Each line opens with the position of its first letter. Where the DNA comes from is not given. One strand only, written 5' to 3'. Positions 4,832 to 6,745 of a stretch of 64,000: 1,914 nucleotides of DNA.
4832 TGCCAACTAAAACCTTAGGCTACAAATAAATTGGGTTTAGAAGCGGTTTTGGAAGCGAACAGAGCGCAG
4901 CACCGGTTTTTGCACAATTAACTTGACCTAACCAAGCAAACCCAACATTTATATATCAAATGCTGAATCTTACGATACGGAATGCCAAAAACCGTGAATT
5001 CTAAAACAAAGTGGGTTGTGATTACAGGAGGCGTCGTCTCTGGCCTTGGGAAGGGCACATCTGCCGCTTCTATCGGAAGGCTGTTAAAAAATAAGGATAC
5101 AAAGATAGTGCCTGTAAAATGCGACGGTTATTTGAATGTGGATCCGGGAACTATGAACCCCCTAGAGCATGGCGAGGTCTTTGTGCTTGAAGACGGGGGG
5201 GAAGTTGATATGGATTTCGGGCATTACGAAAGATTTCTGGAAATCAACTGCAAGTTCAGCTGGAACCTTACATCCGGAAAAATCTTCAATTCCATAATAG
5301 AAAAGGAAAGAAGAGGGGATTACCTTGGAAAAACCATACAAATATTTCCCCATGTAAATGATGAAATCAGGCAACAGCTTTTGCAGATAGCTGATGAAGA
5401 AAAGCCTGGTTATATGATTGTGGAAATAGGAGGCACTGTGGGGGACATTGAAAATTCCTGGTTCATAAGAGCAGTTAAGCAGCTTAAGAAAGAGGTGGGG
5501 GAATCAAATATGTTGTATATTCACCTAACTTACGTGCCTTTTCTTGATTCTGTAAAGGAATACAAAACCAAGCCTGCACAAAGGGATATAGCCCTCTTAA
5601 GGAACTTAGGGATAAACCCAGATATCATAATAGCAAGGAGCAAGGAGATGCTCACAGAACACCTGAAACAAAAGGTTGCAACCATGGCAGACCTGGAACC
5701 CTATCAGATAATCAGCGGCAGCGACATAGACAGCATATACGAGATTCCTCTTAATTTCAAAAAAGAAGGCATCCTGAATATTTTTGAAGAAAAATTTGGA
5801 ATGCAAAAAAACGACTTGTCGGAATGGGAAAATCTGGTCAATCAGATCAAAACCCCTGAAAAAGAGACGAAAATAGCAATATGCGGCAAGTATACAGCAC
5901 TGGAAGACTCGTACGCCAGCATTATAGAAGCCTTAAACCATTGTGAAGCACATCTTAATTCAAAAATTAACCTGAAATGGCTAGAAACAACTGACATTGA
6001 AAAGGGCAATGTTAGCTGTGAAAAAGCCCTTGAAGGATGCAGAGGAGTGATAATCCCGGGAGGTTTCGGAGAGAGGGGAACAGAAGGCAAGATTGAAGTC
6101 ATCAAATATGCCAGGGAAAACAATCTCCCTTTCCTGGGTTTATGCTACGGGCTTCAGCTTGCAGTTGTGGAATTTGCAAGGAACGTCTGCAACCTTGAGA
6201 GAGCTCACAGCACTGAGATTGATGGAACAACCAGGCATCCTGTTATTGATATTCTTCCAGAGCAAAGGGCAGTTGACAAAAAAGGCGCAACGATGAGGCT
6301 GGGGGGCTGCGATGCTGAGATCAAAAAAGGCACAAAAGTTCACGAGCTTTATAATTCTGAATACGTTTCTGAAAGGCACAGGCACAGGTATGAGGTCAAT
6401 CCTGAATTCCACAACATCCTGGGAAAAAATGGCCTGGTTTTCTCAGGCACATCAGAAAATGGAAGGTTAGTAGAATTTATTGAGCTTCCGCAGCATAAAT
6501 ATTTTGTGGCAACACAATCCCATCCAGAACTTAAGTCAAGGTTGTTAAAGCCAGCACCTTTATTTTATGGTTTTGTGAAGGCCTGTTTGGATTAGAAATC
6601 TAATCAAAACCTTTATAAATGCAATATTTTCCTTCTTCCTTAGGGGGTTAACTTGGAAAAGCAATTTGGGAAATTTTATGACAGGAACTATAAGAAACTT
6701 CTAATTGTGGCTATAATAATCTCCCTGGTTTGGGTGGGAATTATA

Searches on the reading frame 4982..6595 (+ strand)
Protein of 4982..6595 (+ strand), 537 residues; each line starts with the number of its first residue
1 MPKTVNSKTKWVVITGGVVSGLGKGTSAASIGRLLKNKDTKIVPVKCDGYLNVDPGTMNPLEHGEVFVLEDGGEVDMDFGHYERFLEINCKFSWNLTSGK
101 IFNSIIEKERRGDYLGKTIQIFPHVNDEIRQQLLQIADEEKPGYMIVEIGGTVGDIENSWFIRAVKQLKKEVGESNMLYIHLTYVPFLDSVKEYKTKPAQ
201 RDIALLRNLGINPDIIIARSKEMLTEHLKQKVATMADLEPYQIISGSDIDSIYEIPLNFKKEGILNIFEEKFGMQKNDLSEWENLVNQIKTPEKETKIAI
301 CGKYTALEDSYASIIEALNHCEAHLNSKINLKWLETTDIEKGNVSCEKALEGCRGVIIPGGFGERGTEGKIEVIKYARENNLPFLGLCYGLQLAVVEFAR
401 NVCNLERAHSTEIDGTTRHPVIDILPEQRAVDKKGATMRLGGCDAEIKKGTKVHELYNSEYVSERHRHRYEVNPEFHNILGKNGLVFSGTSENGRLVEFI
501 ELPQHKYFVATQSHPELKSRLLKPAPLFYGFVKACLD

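Call 10: search_protein_families(library=pfam, proteins=[window:4982-6595:+], max_evalue=0.01)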
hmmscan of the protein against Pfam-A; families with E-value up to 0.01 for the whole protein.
window:4982-6595:+ (537 aa): 5 families
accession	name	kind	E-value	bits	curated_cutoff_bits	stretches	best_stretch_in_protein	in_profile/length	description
PF06418.20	CTP_synth_N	-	1.9e-106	355.7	26.1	1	10-273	1-264/265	CTP synthase N-terminus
PF00117.34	GATase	-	1.3e-34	119.9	22.8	1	307-533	2-189/190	Glutamine amidotransferase class-I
PF07722.19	Peptidase_C26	-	0.00016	22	20.5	1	370-516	94-219/219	Peptidase C26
PF01656.29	CbiA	-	0.00046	20.6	25.4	1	20-183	8-54/125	CobQ/CobB/MinD/ParA nucleotide binding domain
PF08202.16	MIS13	-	0.0047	16.7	23.5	1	256-296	151-191/300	Mis12-Mtw1 protein family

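Call 12: find_related_loci(query=window:4982-6595:+, collection=genome_contigs, flank=3000)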
Query window:4982-6595:+ (537 aa) in genome_contigs; peptide patterns used: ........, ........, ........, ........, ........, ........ (x = any residue, [..] = any of these).
600 stretches matched a pattern (row limit reached: there are more); 581 encode a relative of the query (tblastn E <= 1e-3); the best 80 are kept; 80 distinct loci.
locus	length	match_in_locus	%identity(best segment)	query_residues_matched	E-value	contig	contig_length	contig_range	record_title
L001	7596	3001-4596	74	6-537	0e+0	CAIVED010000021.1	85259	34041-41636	uncultured archaeon isolate AlinenSediments_bin-0934 genome assembly, contig: bin-0934:21/44, whole genome shotgun seque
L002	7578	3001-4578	69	9-536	0e+0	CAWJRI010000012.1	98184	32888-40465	MAG: uncultured archaeon isolate MFD03726.bin.2.37 genome assembly, contig: contig_117055, whole genome shotgun sequence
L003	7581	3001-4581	68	9-537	0e+0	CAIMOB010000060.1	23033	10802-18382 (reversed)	uncultured archaeon isolate AlinenSediments_bin-2373 genome assembly, contig: bin-2373:60/60, whole genome shotgun seque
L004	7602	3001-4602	67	3-536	0e+0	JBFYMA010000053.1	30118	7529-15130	MAG: Nanoarchaeota archaeon isolate PPR_0050 k121_3767742, whole genome shotgun sequence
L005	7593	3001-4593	66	5-537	0e+0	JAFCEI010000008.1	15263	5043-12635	Candidatus Woesearchaeota archaeon isolate Meg22_1012_Bin_87 Meg22_1012_Bin_87_scaffold_11565, whole genome shotgun sequ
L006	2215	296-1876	65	10-536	0e+0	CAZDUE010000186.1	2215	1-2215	MAG TPA_asm: uncultured Methanosarcinales archaeon isolate binchicken_co125_66 genome assembly, contig: NODE_101147_leng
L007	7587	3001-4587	66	8-536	0e+0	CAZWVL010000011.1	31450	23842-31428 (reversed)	MAG TPA_asm: uncultured Methanosarcinales archaeon isolate SRP119689_co1_4 genome assembly, contig: NODE_1757_length_314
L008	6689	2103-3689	66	8-536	0e+0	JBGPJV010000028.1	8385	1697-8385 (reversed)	MAG: Candidatus Nanoarchaeia archaeon isolate OBJ_0618_7090110_300 k141_908414_length_8385_cov_10.0000, whole genome sho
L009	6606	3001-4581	66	8-534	0e+0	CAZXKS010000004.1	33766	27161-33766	MAG TPA_asm: uncultured Methanosarcinales archaeon isolate SRP119689_co1_299 genome assembly, contig: NODE_1600_length_3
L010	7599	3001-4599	65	4-536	0e+0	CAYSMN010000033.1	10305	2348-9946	MAG TPA_asm: uncultured Methanosarcinales archaeon isolate SRP119689_co1_35 genome assembly, contig: NODE_9979_length_10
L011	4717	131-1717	64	8-536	0e+0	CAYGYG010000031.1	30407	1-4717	MAG TPA_asm: uncultured bacterium isolate ERP119294_co1_15 genome assembly, contig: NODE_1673_length_30407_cov_27.214978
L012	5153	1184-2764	66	9-536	0e+0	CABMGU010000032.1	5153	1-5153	uncultured archaeon isolate LFW-252_3 genome assembly, contig: LFW2523_38, whole genome shotgun sequence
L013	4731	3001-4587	65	8-536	0e+0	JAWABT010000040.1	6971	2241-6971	MAG: Candidatus Woesearchaeota archaeon isolate JZ-4_201808_bins_211 JZ-4_201808_bins_211_scaffold_40, whole genome shot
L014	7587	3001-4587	66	8-536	0e+0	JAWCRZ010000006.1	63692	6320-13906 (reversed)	MAG: Candidatus Woesearchaeota archaeon isolate JZ-2_202007_bins_87 JZ-2_202007_bins_87_scaffold_6, whole genome shotgun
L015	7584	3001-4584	65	8-536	0e+0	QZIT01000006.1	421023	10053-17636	MAG: Candidatus Woesearchaeota archaeon isolate SURF_58 Ga0104751_1000005, whole genome shotgun sequence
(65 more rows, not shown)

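Call 26: find_encoding_contigs(protein=window:4982-6595:+, flank=3000, max_places=10)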
Protein window:4982-6595:+ (537 aa): 1 contig read that carries it; 1 place shown.
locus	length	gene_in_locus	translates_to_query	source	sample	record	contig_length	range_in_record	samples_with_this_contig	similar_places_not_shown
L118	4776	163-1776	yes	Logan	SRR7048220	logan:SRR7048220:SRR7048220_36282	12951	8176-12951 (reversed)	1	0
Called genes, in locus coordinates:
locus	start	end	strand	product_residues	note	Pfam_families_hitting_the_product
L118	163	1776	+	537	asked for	PF06418:CTP_synth_N, PF00117:GATase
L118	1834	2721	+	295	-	PF02355:SecD_SecF_C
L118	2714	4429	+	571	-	PF02355:SecD_SecF_C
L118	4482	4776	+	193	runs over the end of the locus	PF00925:GTP_cyclohydro2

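Call 27: find_homologous_proteins(query=window:4982-6595:+, max_evalue=1e-100)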
Query window:4982-6595:+ (537 aa): 7999 proteins with E <= 1e-100 among 8000 candidates; the best 120 are listed.
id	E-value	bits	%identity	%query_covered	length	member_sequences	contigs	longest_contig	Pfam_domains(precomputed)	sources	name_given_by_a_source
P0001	0.0e+0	1234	100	100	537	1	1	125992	PF06418.21,PF00117.35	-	-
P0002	3.3e-294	994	78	100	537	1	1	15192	PF06418.21,PF00117.35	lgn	-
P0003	9.7e-278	940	76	99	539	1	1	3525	PF07722.20,PF06418.21,PF00117.35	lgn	-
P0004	1.1e-277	940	76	99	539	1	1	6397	PF07722.20,PF06418.21,PF00117.35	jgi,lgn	jgi:CTP synthase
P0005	2.1e-275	932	74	99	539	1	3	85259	PF06418.21,PF00117.35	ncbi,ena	-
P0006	5.5e-271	918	74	99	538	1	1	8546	PF01656.30,PF06418.21,PF00117.35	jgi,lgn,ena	-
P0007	1.7e-265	900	72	99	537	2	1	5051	PF06418.21,PF00117.35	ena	-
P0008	3.2e-260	882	71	99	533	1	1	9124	PF06418.21,PF00117.35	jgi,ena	-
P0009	9.7e-256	867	71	98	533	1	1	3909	PF06418.21,PF00117.35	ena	-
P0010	6.0e-254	861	69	99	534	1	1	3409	PF07722.20,PF06418.21,PF00117.35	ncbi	-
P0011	1.2e-249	847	69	98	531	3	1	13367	PF07722.20,PF06418.21,PF00117.35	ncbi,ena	-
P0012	7.7e-249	845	66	99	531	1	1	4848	PF07722.20,PF06418.21,PF00117.35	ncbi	-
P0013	2.2e-246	836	68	98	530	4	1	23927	PF07722.20,PF06418.21,PF00117.35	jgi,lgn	jgi:CTP synthase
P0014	1.0e-245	834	69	99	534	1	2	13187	PF07722.20,PF06418.21,PF00117.35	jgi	-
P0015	1.6e-245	834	66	99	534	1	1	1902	PF07722.20,PF06418.21,PF00117.35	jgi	jgi:CTP synthase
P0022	4.0e-242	822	66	99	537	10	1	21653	PF06418.21,PF00117.35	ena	-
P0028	6.8e-240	815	66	99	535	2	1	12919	PF06418.21,PF00117.35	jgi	jgi:CTP synthase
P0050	3.9e-236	803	66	99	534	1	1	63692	PF06418.21,PF00117.35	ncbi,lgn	ncbi:MAG: CTP synthase (glutamine hydrolyzing) [Candidatus Woesearchaeota archaeon]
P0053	1.2e-235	801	65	99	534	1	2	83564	PF06418.21,PF00117.35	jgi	jgi:CTP synthase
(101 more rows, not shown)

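Call 28: find_encoding_contigs(protein=P0002, flank=4000, max_places=3)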
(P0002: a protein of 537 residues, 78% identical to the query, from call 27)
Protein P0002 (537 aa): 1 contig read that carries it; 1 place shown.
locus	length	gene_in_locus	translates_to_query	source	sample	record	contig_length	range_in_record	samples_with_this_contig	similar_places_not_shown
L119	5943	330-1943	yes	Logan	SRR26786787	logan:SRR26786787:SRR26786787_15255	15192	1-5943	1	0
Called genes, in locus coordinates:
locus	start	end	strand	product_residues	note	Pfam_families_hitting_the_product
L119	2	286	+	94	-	?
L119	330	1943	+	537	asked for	PF06418:CTP_synth_N, PF00117:GATase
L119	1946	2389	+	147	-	PF00293:NUDIX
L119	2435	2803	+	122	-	PF12680:SnoaL_2 (weak)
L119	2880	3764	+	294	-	PF02355:SecD_SecF_C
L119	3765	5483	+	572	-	PF02355:SecD_SecF_C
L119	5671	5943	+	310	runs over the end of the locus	PF01798:Nop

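Call 29: find_encoding_contigs(protein=P0004, flank=4000, max_places=3)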
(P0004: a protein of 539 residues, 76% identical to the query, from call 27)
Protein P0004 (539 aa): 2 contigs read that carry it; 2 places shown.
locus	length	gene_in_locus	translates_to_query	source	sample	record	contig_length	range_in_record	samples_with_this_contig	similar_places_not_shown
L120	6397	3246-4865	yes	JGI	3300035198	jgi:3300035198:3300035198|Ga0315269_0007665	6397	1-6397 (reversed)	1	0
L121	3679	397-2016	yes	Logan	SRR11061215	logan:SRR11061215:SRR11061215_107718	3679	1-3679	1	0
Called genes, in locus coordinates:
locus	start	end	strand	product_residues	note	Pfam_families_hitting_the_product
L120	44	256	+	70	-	-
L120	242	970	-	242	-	PF21003:NucS_N, PF01939:NucS_C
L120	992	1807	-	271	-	PF08696:Dna2, PF12705:PDDEXK_1, PF01930:Cas_Cas4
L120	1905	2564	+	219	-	-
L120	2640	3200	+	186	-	PF02163:Peptidase_M50 (faint)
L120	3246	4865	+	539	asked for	PF06418:CTP_synth_N, PF00117:GATase, PF07722:Peptidase_C26 (weak)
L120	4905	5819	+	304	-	PF02355:SecD_SecF_C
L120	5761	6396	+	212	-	?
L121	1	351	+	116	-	?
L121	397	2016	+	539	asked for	PF06418:CTP_synth_N, PF00117:GATase, PF07722:Peptidase_C26 (weak)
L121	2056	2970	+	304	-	PF02355:SecD_SecF_C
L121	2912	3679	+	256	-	?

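Call 30: find_encoding_contigs(protein=P0006, flank=4000, max_places=3)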
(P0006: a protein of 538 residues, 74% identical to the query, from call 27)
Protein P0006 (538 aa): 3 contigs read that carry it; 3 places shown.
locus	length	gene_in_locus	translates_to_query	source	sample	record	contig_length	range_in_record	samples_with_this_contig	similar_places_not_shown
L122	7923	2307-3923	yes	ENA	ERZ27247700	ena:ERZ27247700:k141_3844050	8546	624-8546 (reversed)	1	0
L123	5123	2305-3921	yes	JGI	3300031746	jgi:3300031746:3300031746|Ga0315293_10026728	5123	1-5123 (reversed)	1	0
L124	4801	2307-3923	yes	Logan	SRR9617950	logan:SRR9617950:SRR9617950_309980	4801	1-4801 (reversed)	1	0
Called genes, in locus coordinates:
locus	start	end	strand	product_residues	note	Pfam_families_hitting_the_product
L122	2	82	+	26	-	?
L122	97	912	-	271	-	PF08696:Dna2, PF12705:PDDEXK_1, PF01930:Cas_Cas4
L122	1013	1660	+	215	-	-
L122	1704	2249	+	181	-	PF02163:Peptidase_M50 (faint)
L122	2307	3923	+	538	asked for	PF01656:CbiA (faint), PF06418:CTP_synth_N, PF00117:GATase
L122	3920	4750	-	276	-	PF18754:Nmad3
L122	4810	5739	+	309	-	PF02355:SecD_SecF_C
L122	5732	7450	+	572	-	PF02355:SecD_SecF_C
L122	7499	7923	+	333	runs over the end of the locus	PF01798:Nop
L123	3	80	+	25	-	?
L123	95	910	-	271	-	PF08696:Dna2, PF12705:PDDEXK_1, PF01930:Cas_Cas4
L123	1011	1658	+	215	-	-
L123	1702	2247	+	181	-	PF02163:Peptidase_M50 (faint)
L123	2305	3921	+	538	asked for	PF01656:CbiA (faint), PF06418:CTP_synth_N, PF00117:GATase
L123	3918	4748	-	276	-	PF18754:Nmad3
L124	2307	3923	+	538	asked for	PF01656:CbiA (faint), PF06418:CTP_synth_N, PF00117:GATase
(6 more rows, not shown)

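Call 52: find_encoding_contigs(protein=P0050, flank=10000, max_places=5)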
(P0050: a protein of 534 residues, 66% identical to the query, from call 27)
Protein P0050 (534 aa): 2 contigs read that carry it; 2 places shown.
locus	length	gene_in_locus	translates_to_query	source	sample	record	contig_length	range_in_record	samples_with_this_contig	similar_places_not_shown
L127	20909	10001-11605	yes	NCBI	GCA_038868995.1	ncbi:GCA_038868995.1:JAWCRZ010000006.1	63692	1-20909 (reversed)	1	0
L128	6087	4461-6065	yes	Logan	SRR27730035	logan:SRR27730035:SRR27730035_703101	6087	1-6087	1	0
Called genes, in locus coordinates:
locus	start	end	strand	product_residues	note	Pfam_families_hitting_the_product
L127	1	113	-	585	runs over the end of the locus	PF04068:Fer4_RLI (weak), PF12837:Fer4_6 (faint), PF02463:SMC_N, PF00005:ABC_tran, PF13175:AAA_15 (faint), PF13304:AAA_21 (faint), PF13476:AAA_23 (faint), PF00005:ABC_tran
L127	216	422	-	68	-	-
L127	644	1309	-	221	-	-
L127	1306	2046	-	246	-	-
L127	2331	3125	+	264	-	PF01555:N6_N4_Mtase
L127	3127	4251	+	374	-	-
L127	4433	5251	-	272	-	-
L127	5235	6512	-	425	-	PF00589:Phage_integrase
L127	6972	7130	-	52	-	-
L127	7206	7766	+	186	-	-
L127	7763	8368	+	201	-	-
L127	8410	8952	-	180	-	PF02163:Peptidase_M50 (weak)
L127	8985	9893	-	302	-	PF02272:DHHA1 (weak)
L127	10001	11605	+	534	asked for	PF06418:CTP_synth_N, PF00117:GATase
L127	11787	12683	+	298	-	PF02355:SecD_SecF_C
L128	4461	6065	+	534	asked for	PF06418:CTP_synth_N, PF00117:GATase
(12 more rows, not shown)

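Call 65: find_encoding_contigs(protein=P0053, flank=10000, max_places=3)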
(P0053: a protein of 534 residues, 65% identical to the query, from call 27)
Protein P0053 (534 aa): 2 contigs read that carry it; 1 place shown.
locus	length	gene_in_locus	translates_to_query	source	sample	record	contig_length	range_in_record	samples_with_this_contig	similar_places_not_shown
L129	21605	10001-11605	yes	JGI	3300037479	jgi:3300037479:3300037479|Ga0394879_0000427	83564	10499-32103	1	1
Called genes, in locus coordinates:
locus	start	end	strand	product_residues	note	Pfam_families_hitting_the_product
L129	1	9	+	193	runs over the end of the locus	PF01949:Endo_dU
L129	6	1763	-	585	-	PF04068:Fer4_RLI (faint), PF12837:Fer4_6 (faint), PF02463:SMC_N, PF00005:ABC_tran, PF13175:AAA_15 (faint), PF13304:AAA_21 (faint), PF13476:AAA_23 (faint), PF00005:ABC_tran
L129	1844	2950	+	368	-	PF00487:FA_desaturase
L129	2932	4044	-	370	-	PF02353:CMAS, PF13489:Methyltransf_23, PF05175:MTS (weak), PF01728:FtsJ, PF08241:Methyltransf_11, PF08242:Methyltransf_12, PF13649:Methyltransf_25, PF13847:Methyltransf_31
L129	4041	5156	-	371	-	PF02353:CMAS, PF13489:Methyltransf_23, PF01728:FtsJ (faint), PF08241:Methyltransf_11, PF08242:Methyltransf_12, PF13649:Methyltransf_25, PF13847:Methyltransf_31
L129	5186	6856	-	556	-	-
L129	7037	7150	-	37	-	-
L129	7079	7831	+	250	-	-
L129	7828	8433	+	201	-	-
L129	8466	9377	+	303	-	PF02272:DHHA1 (faint)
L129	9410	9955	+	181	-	PF02163:Peptidase_M50 (weak)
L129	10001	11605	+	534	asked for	PF06418:CTP_synth_N, PF00117:GATase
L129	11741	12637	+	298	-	PF02355:SecD_SecF_C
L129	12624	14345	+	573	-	PF02355:SecD_SecF_C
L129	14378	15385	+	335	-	PF05833:NFACT_N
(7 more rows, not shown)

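Call 66: find_encoding_contigs(protein=P0022, flank=10000, max_places=3)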
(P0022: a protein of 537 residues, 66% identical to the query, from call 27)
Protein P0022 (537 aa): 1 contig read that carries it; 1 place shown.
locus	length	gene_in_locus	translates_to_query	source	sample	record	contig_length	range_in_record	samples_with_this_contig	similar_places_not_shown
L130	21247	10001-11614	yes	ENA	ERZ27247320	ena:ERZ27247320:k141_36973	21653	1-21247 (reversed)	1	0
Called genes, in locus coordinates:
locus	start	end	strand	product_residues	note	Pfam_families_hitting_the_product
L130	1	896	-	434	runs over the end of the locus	?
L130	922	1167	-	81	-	-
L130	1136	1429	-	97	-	PF00535:Glycos_transf_2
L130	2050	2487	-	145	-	-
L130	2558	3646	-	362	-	-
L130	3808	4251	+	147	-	PF01844:HNH, PF14279:HNH_5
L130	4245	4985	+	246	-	PF07460:NUMOD3 (faint)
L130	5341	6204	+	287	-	PF18863:AbiJ_NTD4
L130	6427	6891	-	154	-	-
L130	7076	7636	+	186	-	-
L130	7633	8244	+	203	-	-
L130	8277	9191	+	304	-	PF02272:DHHA1 (weak)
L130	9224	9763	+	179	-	PF02163:Peptidase_M50 (weak)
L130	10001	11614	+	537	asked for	PF06418:CTP_synth_N, PF00117:GATase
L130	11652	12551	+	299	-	PF02355:SecD_SecF_C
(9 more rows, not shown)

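Call 67: find_encoding_contigs(protein=P0028, flank=10000, max_places=3)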
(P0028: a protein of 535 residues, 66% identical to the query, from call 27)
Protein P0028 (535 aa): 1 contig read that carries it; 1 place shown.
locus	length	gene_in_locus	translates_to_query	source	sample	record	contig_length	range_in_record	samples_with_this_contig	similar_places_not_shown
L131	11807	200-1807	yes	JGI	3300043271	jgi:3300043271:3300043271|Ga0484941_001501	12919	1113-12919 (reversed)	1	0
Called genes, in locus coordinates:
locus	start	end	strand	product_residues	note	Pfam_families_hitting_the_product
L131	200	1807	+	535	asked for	PF06418:CTP_synth_N, PF00117:GATase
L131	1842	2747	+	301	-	PF02355:SecD_SecF_C, PF03176:MMPL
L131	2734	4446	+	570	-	PF02355:SecD_SecF_C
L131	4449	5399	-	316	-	PF01370:Epimerase, PF04321:RmlD_sub_bind (weak), PF05368:NmrA (weak), PF16363:GDP_Man_Dehyd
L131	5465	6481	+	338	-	PF05833:NFACT_N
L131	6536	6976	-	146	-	-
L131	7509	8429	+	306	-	PF00106:adh_short, PF01073:3Beta_HSD, PF01370:Epimerase, PF02719:Polysacc_synt_2, PF04321:RmlD_sub_bind, PF05368:NmrA, PF07993:NAD_binding_4, PF13460:NAD_binding_10, +1 more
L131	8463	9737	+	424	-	PF03446:NAD_binding_2 (faint), PF03721:UDPG_MGDP_dh_N, PF03807:F420_oxidored (faint), PF00984:UDPG_MGDP_dh, PF03720:UDPG_MGDP_dh_C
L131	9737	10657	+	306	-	PF01073:3Beta_HSD, PF01370:Epimerase, PF02719:Polysacc_synt_2 (faint), PF04321:RmlD_sub_bind (weak), PF07993:NAD_binding_4 (faint), PF16363:GDP_Man_Dehyd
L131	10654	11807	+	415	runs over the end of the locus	PF01943:Polysacc_synt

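Call 75: find_encoding_contigs(protein=P0005, flank=10000, max_places=2)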
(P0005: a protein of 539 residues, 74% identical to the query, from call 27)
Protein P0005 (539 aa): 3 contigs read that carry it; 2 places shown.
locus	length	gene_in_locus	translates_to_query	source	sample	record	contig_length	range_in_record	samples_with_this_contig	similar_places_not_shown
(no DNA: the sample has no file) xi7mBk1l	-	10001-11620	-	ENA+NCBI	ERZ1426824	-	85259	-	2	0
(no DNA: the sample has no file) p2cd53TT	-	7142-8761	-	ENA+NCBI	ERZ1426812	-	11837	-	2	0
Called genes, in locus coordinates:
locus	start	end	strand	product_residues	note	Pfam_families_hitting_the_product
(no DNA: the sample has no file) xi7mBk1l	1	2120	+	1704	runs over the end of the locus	PF13385:Laminin_G_3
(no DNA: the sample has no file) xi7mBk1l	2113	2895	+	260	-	-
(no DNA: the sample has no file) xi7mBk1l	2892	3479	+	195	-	PF03602:Cons_hypoth95, PF05175:MTS, PF02475:TRM5-TYW2_MTfase (weak), PF10294:Methyltransf_16, PF06325:PrmA, PF13847:Methyltransf_31, PF08242:Methyltransf_12, PF13649:Methyltransf_25, +1 more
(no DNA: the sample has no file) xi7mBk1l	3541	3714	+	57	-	-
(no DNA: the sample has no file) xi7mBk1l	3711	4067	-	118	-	-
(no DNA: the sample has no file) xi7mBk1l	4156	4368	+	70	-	-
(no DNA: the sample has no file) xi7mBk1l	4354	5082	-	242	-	PF21003:NucS_N, PF01939:NucS_C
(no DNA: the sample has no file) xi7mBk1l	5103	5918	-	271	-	PF08696:Dna2, PF12705:PDDEXK_1, PF01930:Cas_Cas4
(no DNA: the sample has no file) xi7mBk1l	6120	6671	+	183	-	PF02163:Peptidase_M50 (faint)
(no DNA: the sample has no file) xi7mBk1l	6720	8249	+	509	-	PF13415:Beta-prop_FBX42, PF24681:Kelch_KLHDC2_KLHL20_DRC7, PF24981:Beta-prop_ATRN-LZTR1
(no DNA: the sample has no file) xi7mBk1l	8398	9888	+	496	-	PF24681:Kelch_KLHDC2_KLHL20_DRC7, PF13415:Beta-prop_FBX42, PF07646:Kelch_2 (faint), PF13418:Beta-prop_TYW4 (faint), PF13415:Beta-prop_FBX42, PF24981:Beta-prop_ATRN-LZTR1, PF24681:Kelch_KLHDC2_KLHL20_DRC7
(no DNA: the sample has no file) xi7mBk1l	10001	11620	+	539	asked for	PF06418:CTP_synth_N, PF00117:GATase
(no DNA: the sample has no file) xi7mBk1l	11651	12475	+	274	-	PF02475:TRM5-TYW2_MTfase (weak), PF05050:Methyltransf_21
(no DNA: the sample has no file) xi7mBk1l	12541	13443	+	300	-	PF02355:SecD_SecF_C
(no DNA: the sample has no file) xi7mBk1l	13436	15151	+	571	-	PF02355:SecD_SecF_C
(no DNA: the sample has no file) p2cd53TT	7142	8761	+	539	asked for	PF06418:CTP_synth_N, PF00117:GATase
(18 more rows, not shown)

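Call 76: find_encoding_contigs(protein=P0002, flank=10000, max_places=2)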
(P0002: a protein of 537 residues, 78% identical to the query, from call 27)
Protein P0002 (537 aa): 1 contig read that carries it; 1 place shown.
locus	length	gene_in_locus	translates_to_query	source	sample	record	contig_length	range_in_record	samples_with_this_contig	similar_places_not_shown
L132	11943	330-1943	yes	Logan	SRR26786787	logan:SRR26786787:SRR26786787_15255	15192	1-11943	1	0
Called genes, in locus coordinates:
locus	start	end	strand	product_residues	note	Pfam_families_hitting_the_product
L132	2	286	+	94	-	?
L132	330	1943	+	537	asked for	PF06418:CTP_synth_N, PF00117:GATase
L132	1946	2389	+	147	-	PF00293:NUDIX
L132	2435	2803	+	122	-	PF12680:SnoaL_2 (weak)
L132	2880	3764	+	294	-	PF02355:SecD_SecF_C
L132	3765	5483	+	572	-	PF02355:SecD_SecF_C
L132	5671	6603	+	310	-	PF01798:Nop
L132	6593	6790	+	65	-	-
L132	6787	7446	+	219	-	PF01269:Fibrillarin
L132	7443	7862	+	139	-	PF01467:CTP_transf_like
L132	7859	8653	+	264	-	PF00149:Metallophos, PF12850:Metallophos_2 (faint), PF14582:Metallophos_3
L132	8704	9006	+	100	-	-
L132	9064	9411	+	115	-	-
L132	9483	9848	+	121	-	-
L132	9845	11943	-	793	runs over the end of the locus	PF00133:tRNA-synt_1, PF01406:tRNA-synt_1e (faint), PF09334:tRNA-synt_1g, PF08264:Anticodon_1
